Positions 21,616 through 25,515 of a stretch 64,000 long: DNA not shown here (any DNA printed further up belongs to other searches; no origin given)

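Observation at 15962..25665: Two-gene T9SS cargo operon with a 2714-aa mosaic protein whose 5' two-thirds is markedly more AT-rich than its 3' third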

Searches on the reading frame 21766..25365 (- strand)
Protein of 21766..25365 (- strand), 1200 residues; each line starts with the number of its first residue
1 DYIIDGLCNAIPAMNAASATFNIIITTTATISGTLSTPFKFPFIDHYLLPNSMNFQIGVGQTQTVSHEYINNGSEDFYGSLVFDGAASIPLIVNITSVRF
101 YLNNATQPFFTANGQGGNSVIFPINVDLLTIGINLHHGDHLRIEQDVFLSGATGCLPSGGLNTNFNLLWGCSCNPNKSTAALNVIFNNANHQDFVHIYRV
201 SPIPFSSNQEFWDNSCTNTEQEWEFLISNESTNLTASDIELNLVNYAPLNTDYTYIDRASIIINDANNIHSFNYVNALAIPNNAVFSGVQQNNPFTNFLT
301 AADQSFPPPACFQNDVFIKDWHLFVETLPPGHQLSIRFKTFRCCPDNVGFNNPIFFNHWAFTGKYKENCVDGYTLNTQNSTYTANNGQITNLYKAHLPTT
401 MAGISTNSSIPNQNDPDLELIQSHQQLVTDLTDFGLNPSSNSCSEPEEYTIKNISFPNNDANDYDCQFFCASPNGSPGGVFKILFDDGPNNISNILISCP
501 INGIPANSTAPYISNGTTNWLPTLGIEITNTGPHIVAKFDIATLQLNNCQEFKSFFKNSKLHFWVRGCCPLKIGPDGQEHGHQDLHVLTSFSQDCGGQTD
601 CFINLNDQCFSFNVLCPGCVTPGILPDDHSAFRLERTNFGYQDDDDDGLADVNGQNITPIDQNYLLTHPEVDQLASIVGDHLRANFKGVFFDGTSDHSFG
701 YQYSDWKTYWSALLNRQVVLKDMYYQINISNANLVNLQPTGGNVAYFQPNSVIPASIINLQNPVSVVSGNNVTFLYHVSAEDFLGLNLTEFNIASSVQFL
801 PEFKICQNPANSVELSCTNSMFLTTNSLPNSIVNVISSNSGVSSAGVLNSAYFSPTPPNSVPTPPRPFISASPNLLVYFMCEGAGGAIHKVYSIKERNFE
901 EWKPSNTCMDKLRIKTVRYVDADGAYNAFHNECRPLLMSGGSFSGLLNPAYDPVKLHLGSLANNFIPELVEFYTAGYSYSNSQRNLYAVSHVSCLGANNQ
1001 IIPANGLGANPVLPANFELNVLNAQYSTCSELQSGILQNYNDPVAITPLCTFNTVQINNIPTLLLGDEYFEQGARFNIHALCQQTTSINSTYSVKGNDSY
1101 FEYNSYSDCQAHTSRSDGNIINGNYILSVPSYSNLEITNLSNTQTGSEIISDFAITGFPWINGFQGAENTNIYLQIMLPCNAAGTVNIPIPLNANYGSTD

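Call 43: search_protein_representatives(protein=window:21766-25365:-)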
Query: 1200 residues. Proteins with E-value up to 0.001 (for the whole library): 27; up to 1e-10: 19; up to 1e-30: 11. The best 27 are listed.
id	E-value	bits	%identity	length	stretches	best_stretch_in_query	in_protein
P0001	0.0e+00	2784.9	100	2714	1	1-1200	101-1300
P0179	8.2e-78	278.7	31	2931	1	34-1130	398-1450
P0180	4.1e-73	263.1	32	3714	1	63-1132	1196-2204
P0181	2.1e-67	244.2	32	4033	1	5-1174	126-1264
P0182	2.4e-61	224.2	29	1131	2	28-945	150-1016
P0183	5.2e-61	223.1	30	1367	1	199-1093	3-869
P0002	3.0e-59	217.2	29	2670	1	19-936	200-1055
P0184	2.0e-50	188.0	29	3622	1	120-829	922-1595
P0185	1.0e-43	165.8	32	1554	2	14-749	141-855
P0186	3.7e-42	160.6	29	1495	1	17-1175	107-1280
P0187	1.1e-38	149.1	30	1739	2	54-936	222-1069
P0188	3.0e-26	107.9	26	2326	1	94-983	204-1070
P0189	2.8e-25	104.7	28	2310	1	66-919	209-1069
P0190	6.1e-24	100.3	29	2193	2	17-858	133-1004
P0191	5.1e-18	80.6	26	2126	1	164-858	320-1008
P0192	8.5e-17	76.6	27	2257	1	11-1084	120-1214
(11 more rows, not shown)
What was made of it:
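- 20986..25596 (-): N-module (aa ~24-1560). Rare, unnamed, Cys-rich, all-beta module. It carries 12 invariant and 4 nearly invariant Cys, a CPGC motif and a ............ Ca-site-like motif. Exhaustive phmmer found 27 representatives at E <= 1e-3 and 11 at E <= 1e-30 (call 43).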

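Call 47: search_protein_families(library=pfam, proteins=[P0181, P0189, P0192], max_evalue=0.001)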
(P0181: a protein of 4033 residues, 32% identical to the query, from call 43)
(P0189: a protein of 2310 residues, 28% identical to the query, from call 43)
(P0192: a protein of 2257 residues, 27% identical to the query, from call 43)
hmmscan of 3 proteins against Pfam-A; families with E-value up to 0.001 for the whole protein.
P0181 (4033 aa): 4 families
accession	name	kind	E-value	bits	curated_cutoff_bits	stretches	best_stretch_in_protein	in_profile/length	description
PF13573.12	SprB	-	1.8e-83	274.3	28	10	1947-1985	1-36/37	SprB repeat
PF18962.6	Por_Secre_tail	-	2.3e-09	37.8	27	1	3955-4030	1-74/75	Secretion system C-terminal sorting domain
PF13229.12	Beta_helix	-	2.5e-06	27.7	25.9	2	3376-3557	1-158/158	Right handed beta helix region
PF05048.19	NosD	-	0.00054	19.9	23.6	1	3468-3565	64-154/212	Periplasmic copper-binding protein (NosD)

P0189 (2310 aa): 1 family
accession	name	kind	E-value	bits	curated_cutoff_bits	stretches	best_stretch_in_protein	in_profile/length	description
PF18962.6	Por_Secre_tail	-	2.3e-11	44.2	27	1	2233-2308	1-75/75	Secretion system C-terminal sorting domain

P0192 (2257 aa): 3 families
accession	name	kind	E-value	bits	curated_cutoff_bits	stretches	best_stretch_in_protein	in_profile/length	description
PF18962.6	Por_Secre_tail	-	1.3e-12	48.3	27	1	2182-2255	3-75/75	Secretion system C-terminal sorting domain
PF13573.12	SprB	-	8.6e-10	38.5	28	3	1697-1727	7-37/37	SprB repeat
PF22352.2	K319L-like_PKD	-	9e-06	26.1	27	0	1859-1909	36-83/84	K319L-like, PKD domain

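Call 68: predict_structure(alignment_id=A3)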
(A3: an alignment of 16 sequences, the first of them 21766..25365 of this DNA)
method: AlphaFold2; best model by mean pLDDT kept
length: 1200 residues; sequences in the alignment: 16
mean_pLDDT: 61.9   pTM: 0.47
mean pLDDT of the five models: 61.9, 60.7, 57.2, 56.4, 56.4
residues with pLDDT >= 90: 19; 70-90: 516; 50-70: 299; < 50: 366
segments of 3 or more residues with pLDDT < 50: 1-38, 49-51, 88-91, 115-117, 205-215, 267-293, 349-352, 370-383, 394-416, 436-440, 459-463, 501-507, 529-532, 665-669, 837-869, 937-952, 981-984, 995-998, 1005-1012, 1030-1050, 1082-1200
pLDDT, mean of each block of 10 residues (from residue 1): 34 38 32 39 68 56 79 82 65 70 82 63 80 83 77 52 76 71 62 71 46 48 82 74 72 79 59 33 31 64 67 78 79 82 62 63 70 39 52 42 35 49 71 55 74 66 58 72 77 68 48 83 58 71 81 82 81 68 84 64 81 69 74 69 71 67 50 79 86 70 84 85 88 90 86 80 85 89 77 86 87 84 81 48 30 36 44 71 69 80 66 78 64 58 28 63 69 69 54 55 51 64 61 41 41 65 70 77 34 24 22 25 28 28 23 26 31 27 25 25
secondary structure, 60 per line:
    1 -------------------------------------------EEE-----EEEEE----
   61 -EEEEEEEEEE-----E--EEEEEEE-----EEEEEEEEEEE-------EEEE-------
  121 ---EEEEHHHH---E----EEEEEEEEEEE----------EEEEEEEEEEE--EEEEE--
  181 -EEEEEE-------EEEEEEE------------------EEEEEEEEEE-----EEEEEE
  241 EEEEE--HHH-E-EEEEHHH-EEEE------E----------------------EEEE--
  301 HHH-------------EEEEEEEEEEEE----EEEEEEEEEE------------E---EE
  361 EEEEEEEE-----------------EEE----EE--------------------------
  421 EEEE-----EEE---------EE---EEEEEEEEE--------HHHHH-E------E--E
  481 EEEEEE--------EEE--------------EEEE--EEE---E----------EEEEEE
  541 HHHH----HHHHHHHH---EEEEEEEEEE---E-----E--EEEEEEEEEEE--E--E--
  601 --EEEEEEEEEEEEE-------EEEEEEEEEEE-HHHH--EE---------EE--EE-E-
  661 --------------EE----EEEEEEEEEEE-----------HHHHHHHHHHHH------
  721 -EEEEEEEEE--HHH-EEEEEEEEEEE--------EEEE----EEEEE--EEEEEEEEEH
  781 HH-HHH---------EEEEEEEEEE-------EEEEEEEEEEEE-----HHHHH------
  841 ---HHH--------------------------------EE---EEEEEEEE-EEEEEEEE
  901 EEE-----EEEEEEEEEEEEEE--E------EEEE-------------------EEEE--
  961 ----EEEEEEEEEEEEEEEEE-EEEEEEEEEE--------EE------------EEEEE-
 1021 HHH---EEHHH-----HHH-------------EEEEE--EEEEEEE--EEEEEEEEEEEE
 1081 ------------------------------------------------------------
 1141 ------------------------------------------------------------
elements in order (helices of 4 or more, strands of 3 or more residues): E44-46 E52-56 E62-71 E80-86 E92-102 E110-113 E124-127 H128-131 E140-150 E161-171 E174-178 E182-187 E195-201 E220-229 E235-245 E254-257 E262-265 E295-298 E317-328 E333-342 E359-368 E386-388 E421-424 E430-432 E447-455 H464-468 E480-486 E495-497 E512-515 E518-520 E535-540 H541-544 H549-556 E560-569 E582-592 E603-615 E623-633 H635-638 E681-691 H703-714 E722-730 E737-747 E756-759 E764-768 E771-779 E796-805 E813-824 H830-834 E884-891 E893-903 E909-922 E932-935 E955-958 E965-981 E983-992 E1015-1019 E1053-1057 E1060-1066 E1069-1080
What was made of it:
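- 20986..25596 (-): The AF2 model has pLDDT 61.9 and is mostly strands (call 68).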

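Call 71: fold_search(model_id=the predicted structure, library=pdb)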
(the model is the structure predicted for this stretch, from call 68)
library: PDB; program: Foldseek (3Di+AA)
matches with E <= 10: 1246; with E <= 0.001: 80
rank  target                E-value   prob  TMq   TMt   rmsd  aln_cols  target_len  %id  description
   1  7som_D                5.6e-12  1.00  0.10  0.09  32.6      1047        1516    8  Ciliary C2 central pair apparatus isolated from Chlamydomonas reinhardtii (released 2022-04-13)
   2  9ijj_h                3.7e-11  1.00  0.12  0.10  22.7       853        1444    7  In situ structure of the central apparatus in mouse sperm axoneme. (released 2025-06-04)
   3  4mmx_A                2.4e-10  1.00  0.10  0.12  28.4       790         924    8  Integrin AlphaVBeta3 ectodomain bound to the tenth domain of Fibronectin (released 2014-03-26)
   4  6avq_A                6.6e-10  1.00  0.09  0.11  27.5       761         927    8  The Therapeutic Antibody LM609 Selectively Inhibits Ligand Binding to Human alpha-V beta-3 Integrin via Steric Hindran (released 2017-11-01)
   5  4mmz_A                8.0e-10  1.00  0.10  0.12  27.5       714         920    7  Integrin AlphaVBeta3 ectodomain bound to an antagonistic tenth domain of Fibronectin (released 2014-03-26)
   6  6avu_A                8.8e-10  1.00  0.10  0.12  26.0       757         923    8  Human alpha-V beta-3 Integrin (open conformation) in complex with the therapeutic antibody LM609 (released 2017-11-01)
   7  6avr_A                1.1e-09  1.00  0.09  0.11  26.6       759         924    8  Human alpha-V beta-3 Integrin (intermediate conformation) in complex with the therapeutic antibody LM609 (released 2017-11-01)
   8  3f85                  3.3e-09  1.00  0.12  0.25  19.9       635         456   10  Structure of fusion complex of homo trimeric major pilin subunits CfaB of CFA/I fimbirae from ETEC E. coli (released 2009-08-11)
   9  7nxd_A                3.4e-09  1.00  0.10  0.13  24.4       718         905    9  Cryo-EM structure of human integrin alpha5beta1 in the half-bent conformation (released 2021-08-25)
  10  3fcs_A                8.2e-09  1.00  0.09  0.11  26.0       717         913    8  Structure of complete ectodomain of integrin aIIBb3 (released 2009-01-20)
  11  4o02_A                8.6e-09  1.00  0.10  0.12  27.8       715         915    8  AlphaVBeta3 integrin in complex with monoclonal antibody FAB fragment. (released 2014-04-02)
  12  3qe5_A                1.2e-08  1.00  0.12  0.22  22.1       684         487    9  Complete structure of Streptococcus mutans Antigen I/II carboxy-terminus (released 2011-04-20)
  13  8t2v_A                1.8e-08  1.00  0.09  0.11  25.8       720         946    8  Cryo-EM Structures of Full-length Integrin alphaIIbbeta3 in Native Lipids (released 2023-07-26)
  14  3fcs_C                2.0e-08  1.00  0.10  0.13  25.9       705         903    8  Structure of complete ectodomain of integrin aIIBb3 (released 2009-01-20)
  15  8gce_A                2.3e-08  1.00  0.11  0.13  19.4       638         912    9  The Extracellular Domain of Integrin AlphaIIbBeta3 in Intermediate State (released 2024-03-06)
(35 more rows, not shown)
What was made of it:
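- The N-module model is a beta-sandwich array that resembles adhesin and pilin stalks (calls 68, 71).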

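Call 72: find_encoding_contigs(protein=P0179, flank=6000, max_places=1)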
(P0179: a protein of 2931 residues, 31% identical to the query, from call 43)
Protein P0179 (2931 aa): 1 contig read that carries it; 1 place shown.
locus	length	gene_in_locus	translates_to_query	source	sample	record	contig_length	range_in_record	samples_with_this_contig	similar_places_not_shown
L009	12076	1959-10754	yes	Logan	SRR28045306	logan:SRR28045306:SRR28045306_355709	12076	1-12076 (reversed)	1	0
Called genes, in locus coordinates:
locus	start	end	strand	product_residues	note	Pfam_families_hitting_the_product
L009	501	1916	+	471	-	-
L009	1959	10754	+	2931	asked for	PF18962:Por_Secre_tail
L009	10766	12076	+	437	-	?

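Call 73: find_encoding_contigs(protein=P0180, flank=6000, max_places=1)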
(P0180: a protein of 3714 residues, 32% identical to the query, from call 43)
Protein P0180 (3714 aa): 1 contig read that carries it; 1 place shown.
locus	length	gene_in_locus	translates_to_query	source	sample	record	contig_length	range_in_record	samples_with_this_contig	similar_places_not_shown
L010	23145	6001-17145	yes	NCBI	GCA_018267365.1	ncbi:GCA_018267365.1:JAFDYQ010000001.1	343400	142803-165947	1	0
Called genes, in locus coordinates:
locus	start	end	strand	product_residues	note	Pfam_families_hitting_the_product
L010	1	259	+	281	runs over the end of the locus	-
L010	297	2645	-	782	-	PF00899:ThiF, PF14464:Prok-JAB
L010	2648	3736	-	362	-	PF00753:Lactamase_B (weak)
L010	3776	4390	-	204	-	-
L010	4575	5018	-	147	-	PF12844:HTH_19 (faint), PF13560:HTH_31 (faint), PF01381:HTH_3 (weak)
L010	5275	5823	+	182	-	-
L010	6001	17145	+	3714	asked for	PF19406:PKD_5 (weak), PF18962:Por_Secre_tail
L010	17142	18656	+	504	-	-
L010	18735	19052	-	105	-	PF01381:HTH_3 (faint), PF12844:HTH_19 (faint), PF13560:HTH_31 (faint)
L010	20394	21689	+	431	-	PF00512:HisKA, PF13581:HATPase_c_2 (faint), PF02518:HATPase_c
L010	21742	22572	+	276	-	PF03372:Exo_endo_phos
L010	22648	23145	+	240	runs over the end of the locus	PF03006:HlyIII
